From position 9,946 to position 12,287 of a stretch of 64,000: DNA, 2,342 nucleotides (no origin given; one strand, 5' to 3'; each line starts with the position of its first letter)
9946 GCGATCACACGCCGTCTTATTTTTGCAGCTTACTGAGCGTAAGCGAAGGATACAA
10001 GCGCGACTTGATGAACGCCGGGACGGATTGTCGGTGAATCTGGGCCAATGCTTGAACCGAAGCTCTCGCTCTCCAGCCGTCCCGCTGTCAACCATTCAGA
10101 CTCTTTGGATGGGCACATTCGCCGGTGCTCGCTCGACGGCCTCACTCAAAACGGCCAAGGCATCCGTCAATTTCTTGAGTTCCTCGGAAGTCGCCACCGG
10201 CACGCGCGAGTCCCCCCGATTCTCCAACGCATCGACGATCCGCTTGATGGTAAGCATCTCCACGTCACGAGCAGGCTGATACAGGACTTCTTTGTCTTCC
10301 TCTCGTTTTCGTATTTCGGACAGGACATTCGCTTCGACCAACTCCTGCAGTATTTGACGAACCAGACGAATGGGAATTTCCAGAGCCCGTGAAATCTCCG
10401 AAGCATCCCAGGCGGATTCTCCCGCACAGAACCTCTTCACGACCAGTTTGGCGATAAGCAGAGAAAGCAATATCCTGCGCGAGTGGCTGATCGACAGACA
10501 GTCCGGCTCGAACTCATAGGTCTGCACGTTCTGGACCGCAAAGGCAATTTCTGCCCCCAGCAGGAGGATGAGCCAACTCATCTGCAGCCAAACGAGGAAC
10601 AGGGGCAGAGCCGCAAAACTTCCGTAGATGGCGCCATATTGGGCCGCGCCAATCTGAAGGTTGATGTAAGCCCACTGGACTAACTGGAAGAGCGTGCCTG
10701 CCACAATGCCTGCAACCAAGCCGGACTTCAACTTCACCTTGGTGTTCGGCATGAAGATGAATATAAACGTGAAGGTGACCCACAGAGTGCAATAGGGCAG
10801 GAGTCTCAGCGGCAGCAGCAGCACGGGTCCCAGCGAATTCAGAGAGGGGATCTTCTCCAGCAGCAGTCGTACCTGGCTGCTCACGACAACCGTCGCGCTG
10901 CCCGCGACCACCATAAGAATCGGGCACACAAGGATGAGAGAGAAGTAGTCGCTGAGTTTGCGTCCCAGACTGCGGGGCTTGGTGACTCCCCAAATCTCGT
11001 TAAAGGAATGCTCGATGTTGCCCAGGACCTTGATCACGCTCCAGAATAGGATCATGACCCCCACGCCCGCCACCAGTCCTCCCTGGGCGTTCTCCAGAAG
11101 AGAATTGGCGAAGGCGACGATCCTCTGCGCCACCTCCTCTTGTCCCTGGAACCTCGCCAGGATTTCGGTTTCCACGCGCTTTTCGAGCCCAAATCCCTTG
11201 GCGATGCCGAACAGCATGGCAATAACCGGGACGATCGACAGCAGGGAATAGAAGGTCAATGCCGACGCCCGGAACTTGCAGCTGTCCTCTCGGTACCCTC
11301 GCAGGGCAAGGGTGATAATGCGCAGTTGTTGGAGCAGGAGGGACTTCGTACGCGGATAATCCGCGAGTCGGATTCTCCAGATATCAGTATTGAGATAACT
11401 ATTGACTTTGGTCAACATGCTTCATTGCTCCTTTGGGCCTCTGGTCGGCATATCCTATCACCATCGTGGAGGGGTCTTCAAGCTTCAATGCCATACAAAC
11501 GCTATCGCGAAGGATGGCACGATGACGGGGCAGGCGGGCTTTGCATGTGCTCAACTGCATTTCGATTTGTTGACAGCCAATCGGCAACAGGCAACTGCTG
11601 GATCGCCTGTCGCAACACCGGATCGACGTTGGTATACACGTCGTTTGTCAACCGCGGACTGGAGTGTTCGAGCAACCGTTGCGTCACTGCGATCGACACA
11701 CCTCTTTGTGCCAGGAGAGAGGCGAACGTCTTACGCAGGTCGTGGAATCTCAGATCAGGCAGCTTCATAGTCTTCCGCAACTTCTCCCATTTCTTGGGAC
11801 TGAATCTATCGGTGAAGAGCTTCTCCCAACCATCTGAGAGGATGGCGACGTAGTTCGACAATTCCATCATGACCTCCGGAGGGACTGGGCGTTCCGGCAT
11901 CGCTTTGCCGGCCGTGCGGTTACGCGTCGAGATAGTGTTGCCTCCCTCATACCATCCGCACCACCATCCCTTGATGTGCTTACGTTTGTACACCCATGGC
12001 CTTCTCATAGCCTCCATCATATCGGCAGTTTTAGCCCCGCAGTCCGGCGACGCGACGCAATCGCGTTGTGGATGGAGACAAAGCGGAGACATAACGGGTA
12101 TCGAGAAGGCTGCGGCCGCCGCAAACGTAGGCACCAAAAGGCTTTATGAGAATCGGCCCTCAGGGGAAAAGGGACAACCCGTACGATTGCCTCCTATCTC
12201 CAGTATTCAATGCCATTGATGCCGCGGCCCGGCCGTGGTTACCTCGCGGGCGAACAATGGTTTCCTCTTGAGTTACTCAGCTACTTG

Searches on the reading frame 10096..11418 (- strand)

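Call 9: search_protein_families(library=pfam, proteins=[window:10096-11418:-], max_evalue=0.001)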
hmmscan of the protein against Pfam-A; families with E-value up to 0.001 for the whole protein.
window:10096-11418:- (440 aa): 1 family
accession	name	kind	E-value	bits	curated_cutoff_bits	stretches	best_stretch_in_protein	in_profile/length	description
PF03631.20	Virul_fac_BrkB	-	1.7e-54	185.7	33.7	1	44-297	2-257/259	Virulence factor BrkB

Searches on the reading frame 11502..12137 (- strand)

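Call 9: search_protein_families(library=pfam, proteins=[window:11502-12137:-], max_evalue=0.001)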
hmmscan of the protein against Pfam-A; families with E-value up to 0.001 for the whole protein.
window:11502-12137:- (211 aa): 1 family
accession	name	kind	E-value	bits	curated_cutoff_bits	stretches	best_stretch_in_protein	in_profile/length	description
PF00589.27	Phage_integrase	-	6.4e-10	39.5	27.1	1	115-172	112-169/172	Phage integrase family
